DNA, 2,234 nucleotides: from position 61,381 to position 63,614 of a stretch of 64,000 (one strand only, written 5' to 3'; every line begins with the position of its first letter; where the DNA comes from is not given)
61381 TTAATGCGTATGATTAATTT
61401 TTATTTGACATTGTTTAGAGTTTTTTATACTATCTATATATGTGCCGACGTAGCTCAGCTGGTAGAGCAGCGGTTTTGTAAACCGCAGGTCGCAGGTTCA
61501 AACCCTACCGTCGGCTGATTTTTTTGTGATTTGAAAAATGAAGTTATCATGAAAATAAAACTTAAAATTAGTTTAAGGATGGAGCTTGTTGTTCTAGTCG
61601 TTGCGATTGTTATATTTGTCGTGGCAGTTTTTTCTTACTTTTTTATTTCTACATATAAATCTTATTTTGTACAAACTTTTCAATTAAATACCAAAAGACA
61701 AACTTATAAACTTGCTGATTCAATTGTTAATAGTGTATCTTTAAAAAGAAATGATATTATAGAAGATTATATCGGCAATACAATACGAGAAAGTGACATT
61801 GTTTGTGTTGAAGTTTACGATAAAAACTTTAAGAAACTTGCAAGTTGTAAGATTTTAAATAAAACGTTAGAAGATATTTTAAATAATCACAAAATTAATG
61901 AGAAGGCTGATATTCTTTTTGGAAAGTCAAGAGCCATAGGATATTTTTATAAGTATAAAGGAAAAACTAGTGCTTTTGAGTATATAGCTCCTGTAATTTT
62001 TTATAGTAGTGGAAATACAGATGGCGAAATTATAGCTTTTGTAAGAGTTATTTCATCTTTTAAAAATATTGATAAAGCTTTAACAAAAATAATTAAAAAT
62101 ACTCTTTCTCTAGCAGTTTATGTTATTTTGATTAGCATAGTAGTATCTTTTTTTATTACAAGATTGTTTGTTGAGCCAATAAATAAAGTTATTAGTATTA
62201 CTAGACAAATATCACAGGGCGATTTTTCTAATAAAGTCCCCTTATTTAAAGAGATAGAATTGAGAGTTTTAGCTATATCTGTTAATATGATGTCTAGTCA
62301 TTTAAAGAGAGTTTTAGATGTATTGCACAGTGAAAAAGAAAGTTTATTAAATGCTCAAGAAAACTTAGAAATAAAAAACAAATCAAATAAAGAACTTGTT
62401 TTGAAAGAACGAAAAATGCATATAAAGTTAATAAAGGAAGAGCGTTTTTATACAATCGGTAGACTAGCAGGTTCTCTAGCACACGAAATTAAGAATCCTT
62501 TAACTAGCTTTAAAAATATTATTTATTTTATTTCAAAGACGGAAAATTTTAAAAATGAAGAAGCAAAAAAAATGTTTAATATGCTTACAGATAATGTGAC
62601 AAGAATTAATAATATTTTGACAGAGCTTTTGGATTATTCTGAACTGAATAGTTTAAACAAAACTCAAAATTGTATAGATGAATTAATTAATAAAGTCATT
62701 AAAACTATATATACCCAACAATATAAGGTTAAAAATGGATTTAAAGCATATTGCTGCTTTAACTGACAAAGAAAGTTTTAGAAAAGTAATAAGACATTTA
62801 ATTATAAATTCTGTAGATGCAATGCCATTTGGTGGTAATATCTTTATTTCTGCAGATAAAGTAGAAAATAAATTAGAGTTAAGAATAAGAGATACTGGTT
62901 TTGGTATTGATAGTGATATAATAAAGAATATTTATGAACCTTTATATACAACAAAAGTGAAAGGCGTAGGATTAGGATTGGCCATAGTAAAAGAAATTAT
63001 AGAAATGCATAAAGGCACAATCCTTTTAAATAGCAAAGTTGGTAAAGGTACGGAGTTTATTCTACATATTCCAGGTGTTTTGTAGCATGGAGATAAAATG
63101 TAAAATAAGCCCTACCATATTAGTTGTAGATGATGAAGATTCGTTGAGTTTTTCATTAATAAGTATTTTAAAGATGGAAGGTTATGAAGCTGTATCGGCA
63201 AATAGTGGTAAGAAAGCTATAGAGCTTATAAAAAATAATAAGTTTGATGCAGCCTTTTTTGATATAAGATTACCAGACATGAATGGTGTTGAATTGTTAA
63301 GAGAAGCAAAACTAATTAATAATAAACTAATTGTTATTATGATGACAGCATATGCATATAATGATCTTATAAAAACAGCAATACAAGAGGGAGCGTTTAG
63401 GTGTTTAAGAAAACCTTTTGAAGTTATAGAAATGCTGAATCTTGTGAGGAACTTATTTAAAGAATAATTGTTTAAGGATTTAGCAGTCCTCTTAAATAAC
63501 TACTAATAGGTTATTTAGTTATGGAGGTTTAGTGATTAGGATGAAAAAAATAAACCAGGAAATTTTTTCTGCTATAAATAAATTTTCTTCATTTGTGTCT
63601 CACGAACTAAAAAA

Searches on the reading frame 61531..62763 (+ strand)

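Call 59: search_protein_families(library=pfam, proteins=[window:61531-62763:+], max_evalue=0.01)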
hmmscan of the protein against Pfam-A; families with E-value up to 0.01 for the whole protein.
window:61531-62763:+ (411 aa): 2 families
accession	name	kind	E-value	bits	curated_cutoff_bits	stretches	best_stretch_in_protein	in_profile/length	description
PF00512.31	HisKA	-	3.3e-09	37.1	26.9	1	310-373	3-64/66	His Kinase A (phospho-acceptor) domain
PF00672.30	HAMP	-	3.2e-06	27.8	25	1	208-259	1-52/53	HAMP domain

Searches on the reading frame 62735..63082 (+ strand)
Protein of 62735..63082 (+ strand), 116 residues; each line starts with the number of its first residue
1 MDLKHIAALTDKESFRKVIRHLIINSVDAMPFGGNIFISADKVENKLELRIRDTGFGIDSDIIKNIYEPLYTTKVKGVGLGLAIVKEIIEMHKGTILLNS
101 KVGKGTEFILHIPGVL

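Call 59: search_protein_families(library=pfam, proteins=[window:62735-63082:+], max_evalue=0.01)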
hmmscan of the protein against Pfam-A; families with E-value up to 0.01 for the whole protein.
window:62735-63082:+ (116 aa): 3 families
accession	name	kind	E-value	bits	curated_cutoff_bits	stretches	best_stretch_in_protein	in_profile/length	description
PF02518.31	HATPase_c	-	3.9e-24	85.7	26.4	1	11-113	2-108/111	Histidine kinase-, DNA gyrase B-, and HSP90-like ATPase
PF13589.12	HATPase_c_3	-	0.0018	18.7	25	1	14-66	2-53/137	Histidine kinase-, DNA gyrase B-, and HSP90-like ATPase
PF10090.15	HPTransfase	-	0.0094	16.1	22.9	0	16-55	33-72/123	Histidine phosphotransferase C-terminal domain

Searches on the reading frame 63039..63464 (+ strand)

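Call 59: search_protein_families(library=pfam, proteins=[window:63039-63464:+], max_evalue=0.01)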
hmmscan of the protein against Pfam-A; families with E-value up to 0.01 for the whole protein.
window:63039-63464:+ (142 aa): 1 family
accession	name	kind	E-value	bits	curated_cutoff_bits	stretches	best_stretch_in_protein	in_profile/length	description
PF00072.30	Response_reg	-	1.3e-25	90.1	30.2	1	27-136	1-110/111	Response regulator receiver domain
